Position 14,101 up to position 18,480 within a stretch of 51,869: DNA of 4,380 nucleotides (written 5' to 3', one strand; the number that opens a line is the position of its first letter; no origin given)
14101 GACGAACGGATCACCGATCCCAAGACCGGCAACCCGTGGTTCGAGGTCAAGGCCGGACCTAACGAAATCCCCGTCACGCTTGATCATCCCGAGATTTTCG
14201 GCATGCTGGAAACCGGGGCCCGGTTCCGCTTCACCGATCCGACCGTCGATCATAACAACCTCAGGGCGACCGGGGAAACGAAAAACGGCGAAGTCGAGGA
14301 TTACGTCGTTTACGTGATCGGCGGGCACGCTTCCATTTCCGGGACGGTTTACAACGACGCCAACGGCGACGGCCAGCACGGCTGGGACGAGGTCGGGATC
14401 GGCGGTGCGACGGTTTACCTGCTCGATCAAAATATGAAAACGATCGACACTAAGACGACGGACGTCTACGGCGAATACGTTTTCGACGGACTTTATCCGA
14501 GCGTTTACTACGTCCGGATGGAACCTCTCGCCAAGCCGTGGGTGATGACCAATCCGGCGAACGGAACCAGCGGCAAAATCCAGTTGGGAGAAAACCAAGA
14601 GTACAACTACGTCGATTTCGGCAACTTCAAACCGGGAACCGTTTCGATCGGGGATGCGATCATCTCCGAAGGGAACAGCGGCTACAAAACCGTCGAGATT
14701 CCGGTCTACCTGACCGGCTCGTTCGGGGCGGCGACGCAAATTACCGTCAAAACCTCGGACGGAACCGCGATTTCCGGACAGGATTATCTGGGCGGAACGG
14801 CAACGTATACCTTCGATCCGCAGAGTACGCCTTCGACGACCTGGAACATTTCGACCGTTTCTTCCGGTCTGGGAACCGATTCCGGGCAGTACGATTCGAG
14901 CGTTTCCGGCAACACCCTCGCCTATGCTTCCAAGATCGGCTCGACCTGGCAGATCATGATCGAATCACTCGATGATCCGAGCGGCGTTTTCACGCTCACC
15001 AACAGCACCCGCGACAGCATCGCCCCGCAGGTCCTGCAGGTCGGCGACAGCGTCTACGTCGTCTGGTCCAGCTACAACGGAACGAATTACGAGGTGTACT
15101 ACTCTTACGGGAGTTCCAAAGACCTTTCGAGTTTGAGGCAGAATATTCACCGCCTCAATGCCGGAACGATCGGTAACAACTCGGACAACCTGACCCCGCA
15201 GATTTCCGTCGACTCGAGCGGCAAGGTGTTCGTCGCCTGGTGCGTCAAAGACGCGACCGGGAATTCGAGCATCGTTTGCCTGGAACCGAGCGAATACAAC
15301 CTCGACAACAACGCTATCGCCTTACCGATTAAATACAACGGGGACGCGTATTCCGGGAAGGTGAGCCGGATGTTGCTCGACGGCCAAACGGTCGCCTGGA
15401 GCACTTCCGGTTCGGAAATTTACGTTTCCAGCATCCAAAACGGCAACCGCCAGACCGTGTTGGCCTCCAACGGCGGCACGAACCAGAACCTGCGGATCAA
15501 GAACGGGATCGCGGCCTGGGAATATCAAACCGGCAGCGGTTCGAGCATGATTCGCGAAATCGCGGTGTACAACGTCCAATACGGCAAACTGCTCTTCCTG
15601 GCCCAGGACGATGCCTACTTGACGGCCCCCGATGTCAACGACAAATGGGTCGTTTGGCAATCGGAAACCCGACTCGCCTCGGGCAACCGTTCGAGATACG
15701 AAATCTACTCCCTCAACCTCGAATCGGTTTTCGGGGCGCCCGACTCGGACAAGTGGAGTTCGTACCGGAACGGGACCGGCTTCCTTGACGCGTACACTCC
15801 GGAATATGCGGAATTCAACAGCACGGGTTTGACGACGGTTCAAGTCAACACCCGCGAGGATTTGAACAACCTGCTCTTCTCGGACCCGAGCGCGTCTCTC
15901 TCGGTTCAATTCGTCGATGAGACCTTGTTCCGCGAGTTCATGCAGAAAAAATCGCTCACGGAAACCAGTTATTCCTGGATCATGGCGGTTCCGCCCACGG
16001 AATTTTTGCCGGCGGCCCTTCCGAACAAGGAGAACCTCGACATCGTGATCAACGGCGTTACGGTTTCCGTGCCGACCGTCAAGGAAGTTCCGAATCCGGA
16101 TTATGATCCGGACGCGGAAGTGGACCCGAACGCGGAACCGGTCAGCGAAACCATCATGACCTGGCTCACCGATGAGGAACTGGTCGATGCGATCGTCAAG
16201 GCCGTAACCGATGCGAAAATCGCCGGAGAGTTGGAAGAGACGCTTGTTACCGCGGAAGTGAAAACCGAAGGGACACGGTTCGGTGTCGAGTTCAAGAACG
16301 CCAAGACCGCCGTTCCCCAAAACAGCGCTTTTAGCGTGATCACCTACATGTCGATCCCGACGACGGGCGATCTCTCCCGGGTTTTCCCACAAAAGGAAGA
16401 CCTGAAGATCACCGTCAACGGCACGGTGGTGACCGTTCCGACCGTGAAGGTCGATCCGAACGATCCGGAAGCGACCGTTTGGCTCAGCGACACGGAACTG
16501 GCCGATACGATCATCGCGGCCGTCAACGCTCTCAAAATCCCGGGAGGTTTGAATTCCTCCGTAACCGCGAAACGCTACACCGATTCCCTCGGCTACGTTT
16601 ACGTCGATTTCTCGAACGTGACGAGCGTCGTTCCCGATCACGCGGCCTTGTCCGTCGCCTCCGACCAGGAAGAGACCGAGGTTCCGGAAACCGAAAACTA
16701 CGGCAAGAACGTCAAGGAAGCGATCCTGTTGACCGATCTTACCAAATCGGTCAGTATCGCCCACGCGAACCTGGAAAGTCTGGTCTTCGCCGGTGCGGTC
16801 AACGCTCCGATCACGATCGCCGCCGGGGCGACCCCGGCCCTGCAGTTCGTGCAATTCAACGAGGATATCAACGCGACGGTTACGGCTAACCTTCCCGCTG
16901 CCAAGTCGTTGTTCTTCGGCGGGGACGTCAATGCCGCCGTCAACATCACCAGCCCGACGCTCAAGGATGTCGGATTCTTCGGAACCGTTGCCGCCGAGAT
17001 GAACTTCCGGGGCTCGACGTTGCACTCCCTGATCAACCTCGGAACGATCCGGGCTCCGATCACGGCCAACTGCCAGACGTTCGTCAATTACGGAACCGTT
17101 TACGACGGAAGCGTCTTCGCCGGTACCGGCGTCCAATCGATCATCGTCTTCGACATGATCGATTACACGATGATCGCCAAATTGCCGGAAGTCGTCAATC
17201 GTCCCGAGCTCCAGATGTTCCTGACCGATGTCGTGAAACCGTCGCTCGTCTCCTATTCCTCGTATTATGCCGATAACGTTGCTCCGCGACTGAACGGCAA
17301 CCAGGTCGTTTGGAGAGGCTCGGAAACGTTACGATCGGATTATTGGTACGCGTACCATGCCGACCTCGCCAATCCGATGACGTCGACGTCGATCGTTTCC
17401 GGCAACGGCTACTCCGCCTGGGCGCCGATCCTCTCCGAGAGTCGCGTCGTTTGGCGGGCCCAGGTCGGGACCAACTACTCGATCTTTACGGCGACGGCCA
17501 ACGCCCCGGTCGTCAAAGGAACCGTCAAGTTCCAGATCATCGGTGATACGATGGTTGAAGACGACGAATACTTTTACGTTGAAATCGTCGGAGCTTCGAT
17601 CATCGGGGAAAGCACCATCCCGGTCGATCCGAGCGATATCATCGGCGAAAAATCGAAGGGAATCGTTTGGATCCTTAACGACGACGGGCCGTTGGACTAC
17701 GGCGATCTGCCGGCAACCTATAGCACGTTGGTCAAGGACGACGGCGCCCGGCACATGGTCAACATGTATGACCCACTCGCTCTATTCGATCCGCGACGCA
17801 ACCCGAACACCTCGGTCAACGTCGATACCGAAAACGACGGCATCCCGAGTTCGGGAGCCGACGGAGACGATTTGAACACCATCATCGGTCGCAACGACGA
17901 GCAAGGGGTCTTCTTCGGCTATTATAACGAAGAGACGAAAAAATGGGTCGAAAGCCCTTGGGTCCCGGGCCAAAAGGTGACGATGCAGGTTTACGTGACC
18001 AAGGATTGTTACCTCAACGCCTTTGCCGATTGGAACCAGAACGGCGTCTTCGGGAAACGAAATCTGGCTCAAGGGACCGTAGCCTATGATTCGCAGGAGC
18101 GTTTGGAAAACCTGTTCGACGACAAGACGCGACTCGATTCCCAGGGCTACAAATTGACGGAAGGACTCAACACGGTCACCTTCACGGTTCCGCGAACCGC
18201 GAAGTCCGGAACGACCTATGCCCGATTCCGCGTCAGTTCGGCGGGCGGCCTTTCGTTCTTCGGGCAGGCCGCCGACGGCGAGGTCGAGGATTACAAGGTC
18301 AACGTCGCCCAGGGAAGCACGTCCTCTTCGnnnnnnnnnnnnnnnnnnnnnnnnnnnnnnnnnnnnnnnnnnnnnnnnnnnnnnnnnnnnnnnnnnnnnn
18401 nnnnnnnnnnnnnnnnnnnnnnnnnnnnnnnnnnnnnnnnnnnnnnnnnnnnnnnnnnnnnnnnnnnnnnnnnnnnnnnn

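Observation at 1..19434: One uninterrupted ORF of >19.4 kb (>6,452 aa) still open at the window edge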

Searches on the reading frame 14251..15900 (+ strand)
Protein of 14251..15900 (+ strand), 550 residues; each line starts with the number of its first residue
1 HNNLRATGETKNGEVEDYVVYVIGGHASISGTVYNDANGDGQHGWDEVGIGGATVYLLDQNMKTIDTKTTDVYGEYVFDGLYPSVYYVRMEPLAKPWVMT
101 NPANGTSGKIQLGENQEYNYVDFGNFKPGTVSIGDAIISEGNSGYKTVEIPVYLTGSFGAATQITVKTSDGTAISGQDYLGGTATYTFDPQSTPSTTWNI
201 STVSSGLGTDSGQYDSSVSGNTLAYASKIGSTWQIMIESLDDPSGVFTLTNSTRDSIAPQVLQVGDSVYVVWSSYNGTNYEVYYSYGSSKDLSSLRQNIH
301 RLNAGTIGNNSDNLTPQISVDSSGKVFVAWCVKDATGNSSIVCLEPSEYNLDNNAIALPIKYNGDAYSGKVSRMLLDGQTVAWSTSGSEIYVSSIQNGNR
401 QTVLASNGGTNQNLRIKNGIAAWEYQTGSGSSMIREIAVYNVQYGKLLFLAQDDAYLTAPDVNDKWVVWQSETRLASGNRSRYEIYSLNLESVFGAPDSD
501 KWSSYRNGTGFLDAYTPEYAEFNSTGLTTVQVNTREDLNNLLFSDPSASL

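Call 49: search_protein_families(library=pfam, proteins=[window:14251-15900:+], max_evalue=1)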
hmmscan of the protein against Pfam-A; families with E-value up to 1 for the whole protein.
window:14251-15900:+ (550 aa): 6 families
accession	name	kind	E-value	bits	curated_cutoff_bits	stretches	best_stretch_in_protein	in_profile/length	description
PF17210.9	SdrD_B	-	6.7e-14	52.5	29.7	1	28-107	2-80/112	SdrD B-like domain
PF13620.12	CarboxypepD_reg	-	1.1e-05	26.1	32.3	1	29-90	2-54/82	Carboxypeptidase regulatory-like domain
PF03160.20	Calx-beta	-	1.8e-05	25.1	27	1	146-202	22-78/119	Calx-beta domain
PF13360.13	PQQ_2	-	0.0017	18.5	27.6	1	380-480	54-153/233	Outer membrane protein assembly factor BamB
PF20009.4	GEVED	-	0.087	14.1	24.4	0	2-20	59-77/78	GEVED domain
PF17802.7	SpaA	-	0.11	13.1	23.1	1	50-89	16-57/91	Prealbumin-like fold domain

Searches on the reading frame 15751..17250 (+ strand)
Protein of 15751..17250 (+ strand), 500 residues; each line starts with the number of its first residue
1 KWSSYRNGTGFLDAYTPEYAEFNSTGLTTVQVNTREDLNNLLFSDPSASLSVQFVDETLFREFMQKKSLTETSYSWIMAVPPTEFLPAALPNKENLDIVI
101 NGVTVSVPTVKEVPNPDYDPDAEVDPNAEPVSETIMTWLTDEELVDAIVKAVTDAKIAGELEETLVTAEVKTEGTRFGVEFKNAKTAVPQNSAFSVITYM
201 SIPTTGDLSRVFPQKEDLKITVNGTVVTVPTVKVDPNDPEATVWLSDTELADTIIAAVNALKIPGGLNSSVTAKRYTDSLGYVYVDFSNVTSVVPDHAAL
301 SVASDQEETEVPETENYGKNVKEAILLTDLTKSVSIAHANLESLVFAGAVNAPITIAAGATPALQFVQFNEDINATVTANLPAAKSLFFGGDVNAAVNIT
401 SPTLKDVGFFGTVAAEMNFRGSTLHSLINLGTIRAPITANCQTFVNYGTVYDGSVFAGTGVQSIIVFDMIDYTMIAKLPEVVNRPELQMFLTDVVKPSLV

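Call 49: search_protein_families(library=pfam, proteins=[window:15751-17250:+], max_evalue=1)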
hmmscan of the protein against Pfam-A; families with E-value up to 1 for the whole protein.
window:15751-17250:+ (500 aa): 2 families
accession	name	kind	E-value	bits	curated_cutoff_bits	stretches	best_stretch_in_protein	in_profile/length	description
PF20701.3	HetE-N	-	0.16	12.7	25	0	133-172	30-69/102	Het-E N-terminal domain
PF05412.18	Peptidase_C33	-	0.21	12.1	25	0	137-184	40-87/108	Equine arterivirus Nsp2-type cysteine proteinase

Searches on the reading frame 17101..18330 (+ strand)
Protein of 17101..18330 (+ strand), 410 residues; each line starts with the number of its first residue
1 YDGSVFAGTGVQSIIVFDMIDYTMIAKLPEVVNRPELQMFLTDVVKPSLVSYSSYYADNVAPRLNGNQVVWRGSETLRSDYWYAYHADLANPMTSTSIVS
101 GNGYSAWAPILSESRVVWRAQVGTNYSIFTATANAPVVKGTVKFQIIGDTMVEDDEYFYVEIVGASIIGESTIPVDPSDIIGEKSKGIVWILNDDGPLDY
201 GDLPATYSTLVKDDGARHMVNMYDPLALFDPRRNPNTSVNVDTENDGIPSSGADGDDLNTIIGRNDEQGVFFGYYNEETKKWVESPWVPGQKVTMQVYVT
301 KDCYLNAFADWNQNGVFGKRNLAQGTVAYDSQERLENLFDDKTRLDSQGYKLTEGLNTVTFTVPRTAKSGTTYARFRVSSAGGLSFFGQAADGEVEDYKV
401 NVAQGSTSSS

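Call 49: search_protein_families(library=pfam, proteins=[window:17101-18330:+], max_evalue=1)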
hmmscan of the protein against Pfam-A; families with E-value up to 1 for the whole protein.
window:17101-18330:+ (410 aa): 1 family
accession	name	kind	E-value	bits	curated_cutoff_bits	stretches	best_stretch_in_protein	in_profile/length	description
PF20009.4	GEVED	-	1.5e-14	55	24.4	1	304-401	1-78/78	GEVED domain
